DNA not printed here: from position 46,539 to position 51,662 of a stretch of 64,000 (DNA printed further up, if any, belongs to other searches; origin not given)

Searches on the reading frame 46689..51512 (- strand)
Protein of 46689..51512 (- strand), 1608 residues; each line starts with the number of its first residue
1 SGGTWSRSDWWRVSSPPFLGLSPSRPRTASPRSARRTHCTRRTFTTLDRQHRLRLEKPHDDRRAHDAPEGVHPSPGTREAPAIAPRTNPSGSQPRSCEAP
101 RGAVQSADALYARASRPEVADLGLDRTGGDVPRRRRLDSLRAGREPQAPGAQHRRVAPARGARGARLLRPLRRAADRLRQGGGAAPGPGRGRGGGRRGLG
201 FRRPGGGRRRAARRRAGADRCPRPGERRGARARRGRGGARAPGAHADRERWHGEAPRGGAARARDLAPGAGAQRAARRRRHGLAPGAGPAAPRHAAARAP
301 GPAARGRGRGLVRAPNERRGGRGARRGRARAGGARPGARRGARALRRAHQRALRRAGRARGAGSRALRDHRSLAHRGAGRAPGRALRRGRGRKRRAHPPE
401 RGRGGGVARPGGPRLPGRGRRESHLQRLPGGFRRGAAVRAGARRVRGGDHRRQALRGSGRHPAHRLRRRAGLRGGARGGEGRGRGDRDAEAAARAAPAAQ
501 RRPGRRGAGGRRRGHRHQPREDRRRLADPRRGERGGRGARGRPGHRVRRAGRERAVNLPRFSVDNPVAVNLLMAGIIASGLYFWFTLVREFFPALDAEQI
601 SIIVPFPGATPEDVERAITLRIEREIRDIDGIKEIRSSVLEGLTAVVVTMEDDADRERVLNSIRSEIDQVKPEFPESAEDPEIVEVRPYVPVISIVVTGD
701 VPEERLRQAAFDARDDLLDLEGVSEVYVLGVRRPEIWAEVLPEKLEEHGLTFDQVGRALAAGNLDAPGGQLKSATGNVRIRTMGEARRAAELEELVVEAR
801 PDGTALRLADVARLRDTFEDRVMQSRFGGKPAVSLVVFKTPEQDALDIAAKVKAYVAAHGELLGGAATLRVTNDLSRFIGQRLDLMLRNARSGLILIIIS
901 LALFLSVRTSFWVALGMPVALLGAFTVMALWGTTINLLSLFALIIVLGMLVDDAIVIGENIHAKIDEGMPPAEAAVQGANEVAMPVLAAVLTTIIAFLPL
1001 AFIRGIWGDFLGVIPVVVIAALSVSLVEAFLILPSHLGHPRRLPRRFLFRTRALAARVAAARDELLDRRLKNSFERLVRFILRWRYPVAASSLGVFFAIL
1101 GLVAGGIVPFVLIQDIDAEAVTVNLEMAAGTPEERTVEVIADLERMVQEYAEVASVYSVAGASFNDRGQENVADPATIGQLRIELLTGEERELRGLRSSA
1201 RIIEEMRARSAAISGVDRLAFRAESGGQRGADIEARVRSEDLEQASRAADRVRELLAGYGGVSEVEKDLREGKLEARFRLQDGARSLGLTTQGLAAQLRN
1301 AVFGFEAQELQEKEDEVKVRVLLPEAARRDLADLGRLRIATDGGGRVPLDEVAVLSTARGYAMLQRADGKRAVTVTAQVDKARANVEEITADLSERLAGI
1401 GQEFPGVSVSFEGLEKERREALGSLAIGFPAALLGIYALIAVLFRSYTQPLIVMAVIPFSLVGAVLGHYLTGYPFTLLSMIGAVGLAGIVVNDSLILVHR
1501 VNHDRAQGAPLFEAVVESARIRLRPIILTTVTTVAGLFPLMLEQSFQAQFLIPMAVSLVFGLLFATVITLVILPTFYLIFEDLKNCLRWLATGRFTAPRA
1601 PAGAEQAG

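Call 47: search_protein_families(library=pfam, proteins=[window:46689-51512:-], max_evalue=0.0001)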
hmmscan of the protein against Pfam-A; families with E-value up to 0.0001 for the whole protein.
window:46689-51512:- (1608 aa): 2 families
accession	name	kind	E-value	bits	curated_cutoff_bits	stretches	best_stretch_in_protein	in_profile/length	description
PF00873.25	ACR_tran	-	2.5e-174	582.1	28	1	560-1580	3-1020/1021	AcrB/AcrD/AcrF family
PF02355.23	SecD_SecF_C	-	3.1e-07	30.4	20.5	0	1429-1572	37-178/189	Protein export membrane protein SecD/SecF, C-terminal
